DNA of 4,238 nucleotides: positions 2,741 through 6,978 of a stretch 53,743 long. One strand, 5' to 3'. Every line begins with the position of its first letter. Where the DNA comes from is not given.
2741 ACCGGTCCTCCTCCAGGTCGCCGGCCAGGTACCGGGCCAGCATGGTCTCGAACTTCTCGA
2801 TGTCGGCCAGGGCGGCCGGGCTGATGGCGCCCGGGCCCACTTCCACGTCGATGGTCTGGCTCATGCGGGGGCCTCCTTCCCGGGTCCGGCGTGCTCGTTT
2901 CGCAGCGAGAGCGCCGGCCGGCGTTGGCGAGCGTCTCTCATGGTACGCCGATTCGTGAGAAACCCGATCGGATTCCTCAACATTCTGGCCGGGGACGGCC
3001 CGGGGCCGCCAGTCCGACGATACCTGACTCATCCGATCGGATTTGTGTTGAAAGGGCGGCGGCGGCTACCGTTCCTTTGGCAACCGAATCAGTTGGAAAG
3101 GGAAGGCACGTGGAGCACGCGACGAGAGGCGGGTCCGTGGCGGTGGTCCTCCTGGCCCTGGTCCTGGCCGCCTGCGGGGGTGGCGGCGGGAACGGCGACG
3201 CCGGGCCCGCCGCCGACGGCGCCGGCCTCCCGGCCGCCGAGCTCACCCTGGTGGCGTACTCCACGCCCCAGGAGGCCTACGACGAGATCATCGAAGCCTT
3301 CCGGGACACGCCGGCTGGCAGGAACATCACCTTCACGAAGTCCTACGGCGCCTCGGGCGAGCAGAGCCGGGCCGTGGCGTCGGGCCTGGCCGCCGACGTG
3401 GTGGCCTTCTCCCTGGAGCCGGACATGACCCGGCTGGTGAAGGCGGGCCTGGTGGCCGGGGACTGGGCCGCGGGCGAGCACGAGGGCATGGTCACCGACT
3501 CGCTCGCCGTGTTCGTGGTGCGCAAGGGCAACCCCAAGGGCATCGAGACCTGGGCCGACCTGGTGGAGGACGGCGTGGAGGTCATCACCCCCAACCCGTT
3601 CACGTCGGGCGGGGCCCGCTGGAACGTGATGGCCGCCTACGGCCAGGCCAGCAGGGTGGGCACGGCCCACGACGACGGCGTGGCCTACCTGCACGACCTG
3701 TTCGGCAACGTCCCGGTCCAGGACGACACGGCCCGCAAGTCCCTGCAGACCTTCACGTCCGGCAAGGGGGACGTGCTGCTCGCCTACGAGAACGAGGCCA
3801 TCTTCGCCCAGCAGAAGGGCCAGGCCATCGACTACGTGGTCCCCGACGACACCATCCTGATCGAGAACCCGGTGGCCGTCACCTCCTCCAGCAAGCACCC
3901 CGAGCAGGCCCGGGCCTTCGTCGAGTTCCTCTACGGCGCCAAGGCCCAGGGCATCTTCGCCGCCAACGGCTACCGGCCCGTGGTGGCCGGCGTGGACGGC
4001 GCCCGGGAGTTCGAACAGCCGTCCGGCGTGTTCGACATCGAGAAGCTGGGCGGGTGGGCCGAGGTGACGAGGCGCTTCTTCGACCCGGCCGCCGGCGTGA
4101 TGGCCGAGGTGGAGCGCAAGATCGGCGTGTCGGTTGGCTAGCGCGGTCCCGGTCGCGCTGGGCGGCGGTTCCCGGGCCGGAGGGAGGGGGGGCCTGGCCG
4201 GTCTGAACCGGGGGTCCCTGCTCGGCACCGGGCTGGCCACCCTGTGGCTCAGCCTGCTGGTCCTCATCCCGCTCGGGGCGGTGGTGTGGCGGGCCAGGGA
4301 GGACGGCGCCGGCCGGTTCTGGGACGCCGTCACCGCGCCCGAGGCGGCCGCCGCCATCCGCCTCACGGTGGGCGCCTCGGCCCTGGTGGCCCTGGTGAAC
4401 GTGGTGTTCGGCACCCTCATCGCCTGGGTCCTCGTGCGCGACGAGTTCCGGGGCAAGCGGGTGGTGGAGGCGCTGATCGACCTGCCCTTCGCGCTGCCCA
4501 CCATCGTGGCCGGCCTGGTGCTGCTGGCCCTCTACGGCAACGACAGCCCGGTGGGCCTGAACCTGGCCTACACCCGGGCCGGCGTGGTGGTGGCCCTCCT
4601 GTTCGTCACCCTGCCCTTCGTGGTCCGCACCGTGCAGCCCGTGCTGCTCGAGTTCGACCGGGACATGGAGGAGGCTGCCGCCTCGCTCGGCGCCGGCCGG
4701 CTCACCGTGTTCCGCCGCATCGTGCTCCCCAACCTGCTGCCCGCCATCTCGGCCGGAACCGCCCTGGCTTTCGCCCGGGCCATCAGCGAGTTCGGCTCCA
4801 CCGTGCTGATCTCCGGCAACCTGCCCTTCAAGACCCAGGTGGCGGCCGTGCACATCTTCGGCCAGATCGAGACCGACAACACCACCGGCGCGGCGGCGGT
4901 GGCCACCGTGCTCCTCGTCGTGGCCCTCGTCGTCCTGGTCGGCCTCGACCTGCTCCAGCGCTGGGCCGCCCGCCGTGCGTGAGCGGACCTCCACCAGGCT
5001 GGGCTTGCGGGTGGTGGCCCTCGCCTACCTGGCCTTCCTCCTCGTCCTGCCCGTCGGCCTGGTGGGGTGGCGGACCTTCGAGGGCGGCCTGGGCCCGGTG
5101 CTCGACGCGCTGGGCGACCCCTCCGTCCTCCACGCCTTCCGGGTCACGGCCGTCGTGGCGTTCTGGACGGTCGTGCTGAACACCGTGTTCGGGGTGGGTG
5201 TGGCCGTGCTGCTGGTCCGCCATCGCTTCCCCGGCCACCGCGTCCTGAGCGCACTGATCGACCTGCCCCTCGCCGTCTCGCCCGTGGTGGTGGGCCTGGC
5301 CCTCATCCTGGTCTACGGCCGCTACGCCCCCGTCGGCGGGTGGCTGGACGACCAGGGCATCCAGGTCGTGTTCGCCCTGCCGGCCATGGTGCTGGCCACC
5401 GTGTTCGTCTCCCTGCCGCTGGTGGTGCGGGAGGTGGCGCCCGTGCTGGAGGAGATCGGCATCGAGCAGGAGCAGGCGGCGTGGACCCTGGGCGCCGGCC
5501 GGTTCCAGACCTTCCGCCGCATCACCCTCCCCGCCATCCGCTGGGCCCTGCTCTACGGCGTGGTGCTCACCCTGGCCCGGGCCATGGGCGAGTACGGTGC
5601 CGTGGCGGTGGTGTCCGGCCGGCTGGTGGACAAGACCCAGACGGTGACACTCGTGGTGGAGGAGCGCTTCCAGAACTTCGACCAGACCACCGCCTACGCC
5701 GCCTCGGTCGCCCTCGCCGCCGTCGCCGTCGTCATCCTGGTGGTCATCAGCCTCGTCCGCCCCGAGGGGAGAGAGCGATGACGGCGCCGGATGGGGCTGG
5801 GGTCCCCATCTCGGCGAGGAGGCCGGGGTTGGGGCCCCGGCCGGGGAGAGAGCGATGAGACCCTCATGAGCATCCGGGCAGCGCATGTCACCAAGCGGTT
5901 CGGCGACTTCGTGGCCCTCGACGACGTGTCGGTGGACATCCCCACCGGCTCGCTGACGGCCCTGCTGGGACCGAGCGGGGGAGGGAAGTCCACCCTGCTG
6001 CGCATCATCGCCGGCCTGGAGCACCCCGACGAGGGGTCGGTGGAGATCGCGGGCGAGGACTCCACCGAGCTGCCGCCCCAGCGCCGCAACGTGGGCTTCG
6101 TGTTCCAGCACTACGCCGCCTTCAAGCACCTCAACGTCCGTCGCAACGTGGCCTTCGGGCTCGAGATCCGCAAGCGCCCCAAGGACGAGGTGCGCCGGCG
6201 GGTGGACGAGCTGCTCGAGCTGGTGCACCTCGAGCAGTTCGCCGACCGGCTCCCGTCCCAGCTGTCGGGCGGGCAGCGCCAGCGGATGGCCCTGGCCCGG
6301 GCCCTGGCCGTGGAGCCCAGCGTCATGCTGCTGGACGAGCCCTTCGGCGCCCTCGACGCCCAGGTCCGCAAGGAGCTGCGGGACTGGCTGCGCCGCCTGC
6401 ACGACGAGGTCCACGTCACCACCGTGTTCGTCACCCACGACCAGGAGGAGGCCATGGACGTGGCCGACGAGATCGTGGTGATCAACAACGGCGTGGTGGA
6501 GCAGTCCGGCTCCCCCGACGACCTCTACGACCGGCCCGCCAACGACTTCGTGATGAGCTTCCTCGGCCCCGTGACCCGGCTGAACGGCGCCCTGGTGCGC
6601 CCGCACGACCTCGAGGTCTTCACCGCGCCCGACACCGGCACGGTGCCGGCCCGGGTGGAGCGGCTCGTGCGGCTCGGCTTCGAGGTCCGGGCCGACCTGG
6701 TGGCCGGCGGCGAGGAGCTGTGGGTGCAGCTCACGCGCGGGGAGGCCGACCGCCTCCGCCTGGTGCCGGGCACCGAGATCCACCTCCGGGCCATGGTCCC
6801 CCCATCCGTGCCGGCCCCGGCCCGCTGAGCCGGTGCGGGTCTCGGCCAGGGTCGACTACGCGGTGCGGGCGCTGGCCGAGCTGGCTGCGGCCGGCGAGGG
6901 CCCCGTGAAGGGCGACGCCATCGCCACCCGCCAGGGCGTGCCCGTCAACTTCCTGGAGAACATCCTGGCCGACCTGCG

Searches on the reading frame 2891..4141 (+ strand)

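Call 51: search_protein_families(library=pfam, proteins=[window:2891-4141:+], max_evalue=0.00001)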
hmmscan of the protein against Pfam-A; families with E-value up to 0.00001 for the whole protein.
window:2891-4141:+ (416 aa): 4 families
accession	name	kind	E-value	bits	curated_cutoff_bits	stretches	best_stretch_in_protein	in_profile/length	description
PF13531.11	SBP_bac_11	-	3.7e-44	151.6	25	1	118-362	1-227/227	Bacterial extracellular solute-binding protein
PF01547.30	SBP_bac_1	-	4.6e-19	70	26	1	125-353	3-306/307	Bacterial extracellular solute-binding protein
PF13416.11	SBP_bac_8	-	1.8e-13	51.4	27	1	127-374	19-271/279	Bacterial extracellular solute-binding protein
PF13343.11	SBP_bac_6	-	4.5e-07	30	24.6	1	219-365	81-220/245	Bacterial extracellular solute-binding protein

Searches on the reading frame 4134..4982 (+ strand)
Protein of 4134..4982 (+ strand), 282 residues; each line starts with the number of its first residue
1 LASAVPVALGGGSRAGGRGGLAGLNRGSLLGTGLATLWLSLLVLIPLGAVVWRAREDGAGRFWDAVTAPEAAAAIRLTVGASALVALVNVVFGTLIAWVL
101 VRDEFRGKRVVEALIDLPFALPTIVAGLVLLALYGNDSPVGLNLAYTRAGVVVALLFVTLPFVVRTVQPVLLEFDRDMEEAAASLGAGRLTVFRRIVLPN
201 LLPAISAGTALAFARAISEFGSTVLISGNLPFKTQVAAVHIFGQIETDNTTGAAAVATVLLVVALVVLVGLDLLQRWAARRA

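Call 51: search_protein_families(library=pfam, proteins=[window:4134-4982:+], max_evalue=0.00001)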
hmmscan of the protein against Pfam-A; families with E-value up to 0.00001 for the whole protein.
window:4134-4982:+ (282 aa): 1 family
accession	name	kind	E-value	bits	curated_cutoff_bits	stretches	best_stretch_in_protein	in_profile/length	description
PF00528.27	BPD_transp_1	-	1.4e-19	71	26.4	1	90-281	2-181/184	Binding-protein-dependent transport system inner membrane component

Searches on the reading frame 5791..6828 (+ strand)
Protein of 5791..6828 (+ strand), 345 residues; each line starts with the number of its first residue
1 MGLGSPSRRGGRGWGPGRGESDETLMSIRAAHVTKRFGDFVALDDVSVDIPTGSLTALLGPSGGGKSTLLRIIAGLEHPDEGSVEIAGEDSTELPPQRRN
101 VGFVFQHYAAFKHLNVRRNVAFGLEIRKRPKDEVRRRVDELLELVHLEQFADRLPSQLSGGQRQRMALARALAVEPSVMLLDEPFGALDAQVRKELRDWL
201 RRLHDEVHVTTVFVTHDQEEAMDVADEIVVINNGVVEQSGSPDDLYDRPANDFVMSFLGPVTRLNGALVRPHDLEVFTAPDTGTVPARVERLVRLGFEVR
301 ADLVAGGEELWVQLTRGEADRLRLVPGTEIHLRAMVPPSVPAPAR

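Call 7: search_protein_families(library=pfam, proteins=[window:5791-6828:+], max_evalue=0.01)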
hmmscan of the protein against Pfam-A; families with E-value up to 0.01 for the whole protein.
window:5791-6828:+ (345 aa): 9 families
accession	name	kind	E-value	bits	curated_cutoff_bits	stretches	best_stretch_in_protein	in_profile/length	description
PF00005.33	ABC_tran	-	1.6e-37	129.6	25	1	43-185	1-136/137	ABC transporter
PF13304.12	AAA_21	-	7.4e-09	36.5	27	1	105-219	173-301/304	AAA domain, putative AbiEii toxin, Type IV TA system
PF12857.13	TOBE_3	-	2e-08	34.5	27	1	280-334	2-58/59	TOBE-like domain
PF03459.23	TOBE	-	5.6e-06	26.9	22.3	1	284-332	6-55/64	TOBE domain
PF02463.25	SMC_N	-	6.8e-06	26.1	40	1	155-231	134-211/220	RecF/RecN/SMC N terminal domain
PF08402.16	TOBE_2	-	0.00048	20.6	21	1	268-333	2-67/76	TOBE domain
PF06745.19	ATPase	-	0.003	17.4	26.6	0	44-124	9-93/231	KaiC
PF13555.12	AAA_29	-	0.0035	17.5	27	1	44-70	13-39/61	P-loop containing region of AAA domain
PF13401.12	AAA_22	-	0.005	17.6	27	0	53-214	5-121/130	AAA domain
